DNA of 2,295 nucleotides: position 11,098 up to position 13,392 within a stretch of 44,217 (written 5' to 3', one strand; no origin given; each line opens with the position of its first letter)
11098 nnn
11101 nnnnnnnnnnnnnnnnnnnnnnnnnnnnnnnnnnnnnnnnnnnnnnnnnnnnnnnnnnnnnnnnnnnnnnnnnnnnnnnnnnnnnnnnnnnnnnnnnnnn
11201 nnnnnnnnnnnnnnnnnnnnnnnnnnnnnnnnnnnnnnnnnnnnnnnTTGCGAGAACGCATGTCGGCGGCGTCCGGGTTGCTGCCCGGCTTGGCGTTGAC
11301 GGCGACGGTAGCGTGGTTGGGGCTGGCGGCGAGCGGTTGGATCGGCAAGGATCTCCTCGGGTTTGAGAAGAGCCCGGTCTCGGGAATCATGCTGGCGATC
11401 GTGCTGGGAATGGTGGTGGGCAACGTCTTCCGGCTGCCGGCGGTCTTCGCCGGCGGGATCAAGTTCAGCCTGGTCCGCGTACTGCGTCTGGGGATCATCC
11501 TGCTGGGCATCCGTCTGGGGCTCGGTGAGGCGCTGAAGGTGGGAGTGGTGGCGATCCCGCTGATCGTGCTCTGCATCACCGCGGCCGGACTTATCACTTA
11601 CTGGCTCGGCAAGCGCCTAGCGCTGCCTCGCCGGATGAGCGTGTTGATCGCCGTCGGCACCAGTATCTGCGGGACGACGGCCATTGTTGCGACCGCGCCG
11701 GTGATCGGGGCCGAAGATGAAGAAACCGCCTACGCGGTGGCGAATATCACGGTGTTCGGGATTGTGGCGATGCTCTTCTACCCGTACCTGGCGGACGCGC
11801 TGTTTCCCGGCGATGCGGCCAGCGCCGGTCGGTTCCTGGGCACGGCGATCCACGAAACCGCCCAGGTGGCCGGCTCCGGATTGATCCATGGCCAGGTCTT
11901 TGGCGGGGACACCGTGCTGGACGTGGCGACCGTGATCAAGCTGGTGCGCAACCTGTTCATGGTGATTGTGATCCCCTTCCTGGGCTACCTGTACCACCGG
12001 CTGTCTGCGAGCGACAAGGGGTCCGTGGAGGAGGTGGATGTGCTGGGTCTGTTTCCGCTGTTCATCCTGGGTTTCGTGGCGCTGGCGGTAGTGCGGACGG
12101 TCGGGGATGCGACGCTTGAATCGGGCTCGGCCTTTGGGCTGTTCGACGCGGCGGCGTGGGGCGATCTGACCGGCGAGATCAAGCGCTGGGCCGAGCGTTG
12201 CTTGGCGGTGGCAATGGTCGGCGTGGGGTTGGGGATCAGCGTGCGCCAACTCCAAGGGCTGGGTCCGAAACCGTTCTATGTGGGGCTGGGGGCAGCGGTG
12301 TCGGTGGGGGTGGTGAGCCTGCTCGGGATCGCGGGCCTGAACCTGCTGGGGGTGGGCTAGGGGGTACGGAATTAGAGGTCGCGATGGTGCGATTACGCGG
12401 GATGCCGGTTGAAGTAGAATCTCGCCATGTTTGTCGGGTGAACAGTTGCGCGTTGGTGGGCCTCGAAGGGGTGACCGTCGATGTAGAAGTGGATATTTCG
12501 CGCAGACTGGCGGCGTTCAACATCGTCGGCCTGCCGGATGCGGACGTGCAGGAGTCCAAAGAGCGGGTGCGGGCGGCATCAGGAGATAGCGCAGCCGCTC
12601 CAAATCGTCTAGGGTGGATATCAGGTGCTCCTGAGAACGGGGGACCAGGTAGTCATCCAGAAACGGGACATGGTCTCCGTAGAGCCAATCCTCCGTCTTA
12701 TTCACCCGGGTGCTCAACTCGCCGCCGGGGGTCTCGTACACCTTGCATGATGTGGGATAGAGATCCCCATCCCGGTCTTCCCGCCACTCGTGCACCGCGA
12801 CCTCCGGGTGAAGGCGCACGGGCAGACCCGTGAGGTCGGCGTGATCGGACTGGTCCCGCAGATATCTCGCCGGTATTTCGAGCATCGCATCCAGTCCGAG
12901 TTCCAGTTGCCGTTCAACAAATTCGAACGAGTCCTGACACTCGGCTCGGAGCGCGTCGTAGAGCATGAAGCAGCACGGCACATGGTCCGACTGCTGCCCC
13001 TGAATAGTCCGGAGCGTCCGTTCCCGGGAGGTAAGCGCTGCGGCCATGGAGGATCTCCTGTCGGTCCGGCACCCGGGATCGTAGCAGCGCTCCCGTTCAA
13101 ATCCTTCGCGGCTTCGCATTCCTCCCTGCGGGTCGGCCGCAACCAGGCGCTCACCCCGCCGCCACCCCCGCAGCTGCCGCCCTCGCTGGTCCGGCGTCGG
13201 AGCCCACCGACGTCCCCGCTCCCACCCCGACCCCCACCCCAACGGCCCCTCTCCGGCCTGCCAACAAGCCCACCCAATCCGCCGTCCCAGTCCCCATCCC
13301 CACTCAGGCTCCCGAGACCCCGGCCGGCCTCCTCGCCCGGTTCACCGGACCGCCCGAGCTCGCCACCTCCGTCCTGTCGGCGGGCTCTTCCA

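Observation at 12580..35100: ~22.4 kb paralog-rich catabolic block: candidate undescribed lactone/lactam ring-opening and oxidative utilisation locus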

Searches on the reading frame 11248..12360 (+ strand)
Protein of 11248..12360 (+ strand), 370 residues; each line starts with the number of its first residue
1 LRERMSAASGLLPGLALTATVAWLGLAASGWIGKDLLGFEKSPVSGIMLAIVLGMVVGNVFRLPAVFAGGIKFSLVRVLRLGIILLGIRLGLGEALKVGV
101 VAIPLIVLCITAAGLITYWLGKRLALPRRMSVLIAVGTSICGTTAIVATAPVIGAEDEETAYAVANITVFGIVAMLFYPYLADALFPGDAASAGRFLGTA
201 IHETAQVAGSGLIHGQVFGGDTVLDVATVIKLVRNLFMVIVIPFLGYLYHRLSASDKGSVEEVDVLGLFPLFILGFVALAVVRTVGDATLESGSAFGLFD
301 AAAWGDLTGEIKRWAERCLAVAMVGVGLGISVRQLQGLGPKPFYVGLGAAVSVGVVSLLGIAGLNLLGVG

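Call 7: search_protein_families(library=pfam, proteins=[window:11248-12360:+], max_evalue=0.01)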
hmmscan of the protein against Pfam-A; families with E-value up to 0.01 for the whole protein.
window:11248-12360:+ (370 aa): 1 family
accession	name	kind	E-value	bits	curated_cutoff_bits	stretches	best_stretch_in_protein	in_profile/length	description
PF03601.19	Cons_hypoth698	-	1.5e-61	208.4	24.5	1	13-345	1-303/304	Conserved hypothetical protein 698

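Call 15: find_related_loci(query=window:11263-12360:+, collection=genome_contigs, flank=10000)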
Query window:11263-12360:+ (365 aa) in genome_contigs; peptide patterns used: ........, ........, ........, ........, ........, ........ (x = any residue, [..] = any of these).
192 stretches matched a pattern; 5 encode a relative of the query (tblastn E <= 1e-3); 5 distinct loci.
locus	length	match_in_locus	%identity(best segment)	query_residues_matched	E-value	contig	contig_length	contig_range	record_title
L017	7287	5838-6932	84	1-365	0e+0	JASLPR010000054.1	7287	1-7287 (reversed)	MAG: Chloroflexota bacterium isolate Arabian11_MAG_64 c_000001432907, whole genome shotgun sequence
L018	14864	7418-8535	91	1-365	8e-169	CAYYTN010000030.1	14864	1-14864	MAG TPA_asm: uncultured Chloroflexota bacterium isolate SRP200020_co5_47 genome assembly, contig: NODE_6231_length_14864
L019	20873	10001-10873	33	39-364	1e-32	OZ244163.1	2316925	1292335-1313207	MAG: Acidimicrobiia bacterium isolate 02410910-748f-45c8-bed7-79461f43977d genome assembly, chromosome: 1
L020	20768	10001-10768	35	7-275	2e-30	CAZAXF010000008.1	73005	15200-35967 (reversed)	MAG TPA_asm: uncultured Rhodanobacter sp. isolate SRP187154_co1_282 genome assembly, contig: NODE_242_length_73005_cov_4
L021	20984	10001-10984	28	7-354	2e-29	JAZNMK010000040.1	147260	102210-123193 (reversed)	MAG: Acutalibacteraceae bacterium isolate T1900044663_TS20190129.MAGScoT_cleanbin_000009 SGB_1534_k141_144583, whole gen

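Call 22: search_protein_families(library=pfam, proteins=[L018:8607-10154:+, L018:9965-11389:-, L018:11636-14317:+, L018:10280-11290:+, L018:4603-5958:+, L018:5858-6523:+], max_evalue=0.1)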
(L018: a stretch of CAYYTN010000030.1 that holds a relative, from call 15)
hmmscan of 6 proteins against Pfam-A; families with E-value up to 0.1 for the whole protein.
L018:8607-10154:+ (515 aa): 23 families
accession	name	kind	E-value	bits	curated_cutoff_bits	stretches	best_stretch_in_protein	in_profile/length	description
PF01078.27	Mg_chelatase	-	1.6e-85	286.1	20.3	1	190-395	1-206/207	Magnesium chelatase, subunit ChlI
PF13541.12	ChlI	-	6.9e-46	155.5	27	1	20-138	1-118/121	Subunit ChlI of Mg-chelatase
PF13335.12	Mg_chelatase_C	-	2e-26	92.8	26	1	402-510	1-94/94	Magnesium chelatase, subunit ChlI C-terminal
PF00493.29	MCM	-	1.8e-12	47.3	23.3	1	288-384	113-200/224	MCM P-loop domain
PF07728.20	AAA_5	-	5.9e-08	33.3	22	1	213-351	1-126/139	AAA domain (dynein-related subfamily)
PF00004.35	AAA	-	1.8e-06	28.8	21.2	1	214-240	1-27/131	ATPase family associated with various cellular activities (AAA)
PF00158.32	Sigma54_activat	-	2.5e-06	27.7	20.2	0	284-348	81-143/168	Sigma-54 interaction domain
PF13191.12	AAA_16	-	7.7e-05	23.7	32.6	1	201-235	13-48/167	AAA ATPase domain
PF05496.18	RuvB_N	-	0.0002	21.6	27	1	192-233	7-55/159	Holliday junction DNA helicase RuvB P-loop domain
PF20030.5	bpMoxR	-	0.00038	20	27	1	198-241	18-61/205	MoxR domain in the MoxR-vWA-beta-propeller ternary systems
PF07726.17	AAA_3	-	0.00059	20.2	27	0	214-235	2-23/131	ATPase family associated with various cellular activities (AAA)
PF20720.3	nSTAND3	-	0.0029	17.7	27.2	1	211-235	17-41/155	Novel STAND NTPase 3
PF13521.12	AAA_28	-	0.0056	17.4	27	1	214-242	2-30/164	AAA domain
PF06068.19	TIP49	-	0.0057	16.3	23.8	1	190-247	22-86/347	TIP49 P-loop domain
PF12775.13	AAA_7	-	0.013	15.5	25.8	1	204-239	26-61/181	P-loop containing dynein motor region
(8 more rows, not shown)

L018:9965-11389:- (474 aa): 0 families

L018:11636-14317:+ (893 aa): 0 families

L018:10280-11290:+ (336 aa): 4 families
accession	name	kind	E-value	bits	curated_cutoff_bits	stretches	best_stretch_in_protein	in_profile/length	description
PF02481.21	DNA_processg_A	-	2.1e-77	259.5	29.6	1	53-248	14-211/212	DNA recombination-mediator protein A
PF17782.7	DprA_WH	-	1.1e-14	54.6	22.9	1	270-327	4-61/61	DprA winged helix domain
PF18306.6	LDcluster4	-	0.0011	19.1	26.3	1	83-144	2-64/151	SLOG cluster4 family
PF01978.25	TrmB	-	0.0076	16.5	25.6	1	285-323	16-54/68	Sugar-specific transcriptional regulator TrmB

L018:4603-5958:+ (451 aa): 2 families
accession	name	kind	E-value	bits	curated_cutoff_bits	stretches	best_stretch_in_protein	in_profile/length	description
PF01839.29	FG-GAP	-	0.0017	18.7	22.1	1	250-267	5-21/37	FG-GAP repeat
PF13517.12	FG-GAP_3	-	0.018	16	26.9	1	197-265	1-60/61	FG-GAP-like repeat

L018:5858-6523:+ (221 aa): 0 families

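Call 69: find_encoding_contigs(protein=window:11260-12360:+, flank=6000, max_places=10)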
Protein window:11260-12360:+ (366 aa): 8 contigs read that carry it; 8 places shown.
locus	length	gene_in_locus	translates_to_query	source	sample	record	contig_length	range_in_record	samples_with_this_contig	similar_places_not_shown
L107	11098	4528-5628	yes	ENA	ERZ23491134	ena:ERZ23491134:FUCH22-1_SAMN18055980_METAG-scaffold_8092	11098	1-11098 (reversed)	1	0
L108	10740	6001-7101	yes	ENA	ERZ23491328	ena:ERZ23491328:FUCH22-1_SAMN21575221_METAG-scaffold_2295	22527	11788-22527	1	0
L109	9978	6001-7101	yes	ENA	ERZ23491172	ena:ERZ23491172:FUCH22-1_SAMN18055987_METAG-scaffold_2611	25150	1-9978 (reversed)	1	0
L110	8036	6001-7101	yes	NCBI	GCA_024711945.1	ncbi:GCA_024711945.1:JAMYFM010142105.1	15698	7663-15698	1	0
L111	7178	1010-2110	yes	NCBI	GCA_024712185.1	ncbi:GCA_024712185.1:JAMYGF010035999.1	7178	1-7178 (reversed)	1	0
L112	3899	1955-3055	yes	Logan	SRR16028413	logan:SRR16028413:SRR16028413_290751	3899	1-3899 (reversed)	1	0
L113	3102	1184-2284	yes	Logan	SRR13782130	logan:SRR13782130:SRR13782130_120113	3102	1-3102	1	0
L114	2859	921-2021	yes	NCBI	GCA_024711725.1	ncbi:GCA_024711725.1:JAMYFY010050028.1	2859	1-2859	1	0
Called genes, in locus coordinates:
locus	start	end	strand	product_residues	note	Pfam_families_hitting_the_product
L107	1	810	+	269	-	?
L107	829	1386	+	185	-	PF08207:EFP_N, PF01132:EFP, PF09285:Elong-fact-P_C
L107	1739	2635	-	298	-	PF07549:Sec_GG (weak), PF02355:SecD_SecF_C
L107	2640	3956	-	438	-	PF21760:SecD_1st, PF22599:SecDF_P1_head, PF02355:SecD_SecF_C, PF03176:MMPL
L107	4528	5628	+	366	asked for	PF03601:Cons_hypoth698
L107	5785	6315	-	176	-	-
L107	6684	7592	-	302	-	PF04909:Amidohydro_2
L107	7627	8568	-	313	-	PF03069:FmdA_AmdA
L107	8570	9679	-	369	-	PF00005:ABC_tran, PF13304:AAA_21 (faint), PF08402:TOBE_2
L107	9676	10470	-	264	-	PF00528:BPD_transp_1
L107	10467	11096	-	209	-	?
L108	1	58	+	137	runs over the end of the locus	PF03652:RuvX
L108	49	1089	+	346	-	PF02618:YceG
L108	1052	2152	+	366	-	PF01321:Creatinase_N, PF00557:Peptidase_M24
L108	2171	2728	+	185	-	PF08207:EFP_N, PF01132:EFP, PF09285:Elong-fact-P_C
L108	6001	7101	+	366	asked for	PF03601:Cons_hypoth698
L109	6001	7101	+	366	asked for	PF03601:Cons_hypoth698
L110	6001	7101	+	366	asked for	PF03601:Cons_hypoth698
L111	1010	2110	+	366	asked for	PF03601:Cons_hypoth698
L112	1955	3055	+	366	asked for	PF03601:Cons_hypoth698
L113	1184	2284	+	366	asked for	PF03601:Cons_hypoth698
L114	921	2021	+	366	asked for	PF03601:Cons_hypoth698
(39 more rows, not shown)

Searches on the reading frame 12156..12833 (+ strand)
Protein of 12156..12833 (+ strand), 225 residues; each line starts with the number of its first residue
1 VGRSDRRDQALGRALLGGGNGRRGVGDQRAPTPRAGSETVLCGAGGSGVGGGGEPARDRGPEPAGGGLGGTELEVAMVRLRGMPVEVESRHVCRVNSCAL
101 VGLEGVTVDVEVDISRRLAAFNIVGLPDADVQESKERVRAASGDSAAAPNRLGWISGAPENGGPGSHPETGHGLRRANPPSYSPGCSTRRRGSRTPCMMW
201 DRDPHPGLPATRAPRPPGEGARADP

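Call 7: search_protein_families(library=pfam, proteins=[window:12156-12833:+], max_evalue=0.01)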
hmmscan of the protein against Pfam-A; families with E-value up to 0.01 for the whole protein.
window:12156-12833:+ (225 aa): 1 family
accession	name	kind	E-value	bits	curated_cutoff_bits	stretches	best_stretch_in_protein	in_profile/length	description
PF13541.12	ChlI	-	1.1e-07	32.1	27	1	110-142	1-33/121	Subunit ChlI of Mg-chelatase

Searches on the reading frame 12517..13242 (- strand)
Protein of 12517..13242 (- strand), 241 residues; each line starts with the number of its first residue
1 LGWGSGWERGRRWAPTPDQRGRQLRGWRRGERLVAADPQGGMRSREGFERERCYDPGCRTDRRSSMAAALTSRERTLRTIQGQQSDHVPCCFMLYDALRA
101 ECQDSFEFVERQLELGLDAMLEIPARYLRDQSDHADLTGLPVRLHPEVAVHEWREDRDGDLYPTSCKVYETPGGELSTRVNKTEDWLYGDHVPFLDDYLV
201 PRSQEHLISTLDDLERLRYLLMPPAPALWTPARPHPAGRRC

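Call 4: search_protein_families(library=pfam, proteins=[window:12517-13242:-], max_evalue=0.001)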
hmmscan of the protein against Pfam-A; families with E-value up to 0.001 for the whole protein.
window:12517-13242:- (241 aa): 0 families

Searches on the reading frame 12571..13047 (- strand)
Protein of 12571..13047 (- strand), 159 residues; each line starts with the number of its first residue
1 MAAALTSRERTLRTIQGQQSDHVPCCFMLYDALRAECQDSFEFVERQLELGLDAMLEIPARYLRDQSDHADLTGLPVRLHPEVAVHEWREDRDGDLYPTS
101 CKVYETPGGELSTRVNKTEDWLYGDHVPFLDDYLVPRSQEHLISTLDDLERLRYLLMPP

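Call 22: search_protein_families(library=pfam, proteins=[window:12571-13047:-], max_evalue=0.1)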
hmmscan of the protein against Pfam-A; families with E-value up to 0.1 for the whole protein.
seq(159 aa): 0 families

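Call 26: find_homologous_proteins(query=window:12571-13047:-, max_evalue=0.001)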
Query seq(159 aa) (159 aa): 1 proteins with E <= 0.001 among 142 candidates.
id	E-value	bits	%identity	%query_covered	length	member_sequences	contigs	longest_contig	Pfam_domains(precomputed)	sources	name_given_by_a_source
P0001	1.0e-101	356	99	100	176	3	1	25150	-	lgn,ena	-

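Call 27: search_solved_structures(query=window:12571-13047:-, max_evalue=10)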
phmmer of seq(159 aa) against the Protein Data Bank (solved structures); distinct sequences matched with E-value up to 10: 2.
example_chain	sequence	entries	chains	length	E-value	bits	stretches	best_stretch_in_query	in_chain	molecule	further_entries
7dhq_A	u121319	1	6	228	0.34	14.2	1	4-52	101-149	Microcompartments protein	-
6qat_A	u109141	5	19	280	0.89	12.8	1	60-120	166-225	Serine/threonine-protein kinase ULK2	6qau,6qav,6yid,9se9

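Call 89: search_protein_representatives(protein=window:12571-13047:-)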
Query: 159 residues. Proteins with E-value up to 0.001 (for the whole library): 268; up to 1e-10: 125; up to 1e-30: 16. The best 150 are listed.
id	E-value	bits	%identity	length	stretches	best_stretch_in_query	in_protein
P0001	3.3e-102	355.6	99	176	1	1-159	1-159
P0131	9.7e-52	191.5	55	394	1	2-159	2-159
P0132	4.3e-46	173.2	52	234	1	2-159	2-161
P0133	6.3e-44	166.1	51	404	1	1-159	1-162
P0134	2.4e-40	154.5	47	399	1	1-159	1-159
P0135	4.0e-38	147.3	47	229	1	4-159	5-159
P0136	6.5e-37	143.3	46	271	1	2-159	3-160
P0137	3.3e-35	137.8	47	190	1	6-159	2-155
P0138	7.6e-35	136.6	44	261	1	1-158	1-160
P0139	1.0e-32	129.7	50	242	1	1-159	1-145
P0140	3.1e-32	128.1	44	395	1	6-159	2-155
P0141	1.0e-31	126.4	47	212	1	28-158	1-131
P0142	1.8e-31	125.6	47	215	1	1-159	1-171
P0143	1.9e-31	125.6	43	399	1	6-159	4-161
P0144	2.3e-31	125.3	51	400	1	6-159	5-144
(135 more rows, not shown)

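Call 90: search_protein_families(library=pfam, proteins=[P0131, P0133, P0134, P0140], max_evalue=0.01)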
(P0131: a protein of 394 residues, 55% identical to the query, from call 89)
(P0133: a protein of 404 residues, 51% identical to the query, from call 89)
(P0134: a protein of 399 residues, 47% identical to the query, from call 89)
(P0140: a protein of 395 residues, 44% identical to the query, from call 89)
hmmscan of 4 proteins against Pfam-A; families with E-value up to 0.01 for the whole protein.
P0131 (394 aa): 1 family
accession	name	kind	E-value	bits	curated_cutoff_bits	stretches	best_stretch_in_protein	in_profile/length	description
PF01208.23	URO-D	-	1.7e-15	57.3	23.9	1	176-392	128-345/346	Uroporphyrinogen decarboxylase (URO-D)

P0133 (404 aa): 1 family
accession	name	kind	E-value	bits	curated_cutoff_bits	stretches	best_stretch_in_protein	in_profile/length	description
PF01208.23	URO-D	-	3.5e-17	62.9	23.9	1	139-393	93-342/346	Uroporphyrinogen decarboxylase (URO-D)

P0134 (399 aa): 1 family
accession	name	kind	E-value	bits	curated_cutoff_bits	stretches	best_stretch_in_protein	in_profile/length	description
PF01208.23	URO-D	-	6.7e-19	68.5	23.9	1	134-393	91-345/346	Uroporphyrinogen decarboxylase (URO-D)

P0140 (395 aa): 1 family
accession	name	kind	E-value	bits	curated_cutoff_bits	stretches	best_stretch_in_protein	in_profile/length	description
PF01208.23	URO-D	-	7e-08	32.3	23.9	1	189-364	147-323/346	Uroporphyrinogen decarboxylase (URO-D)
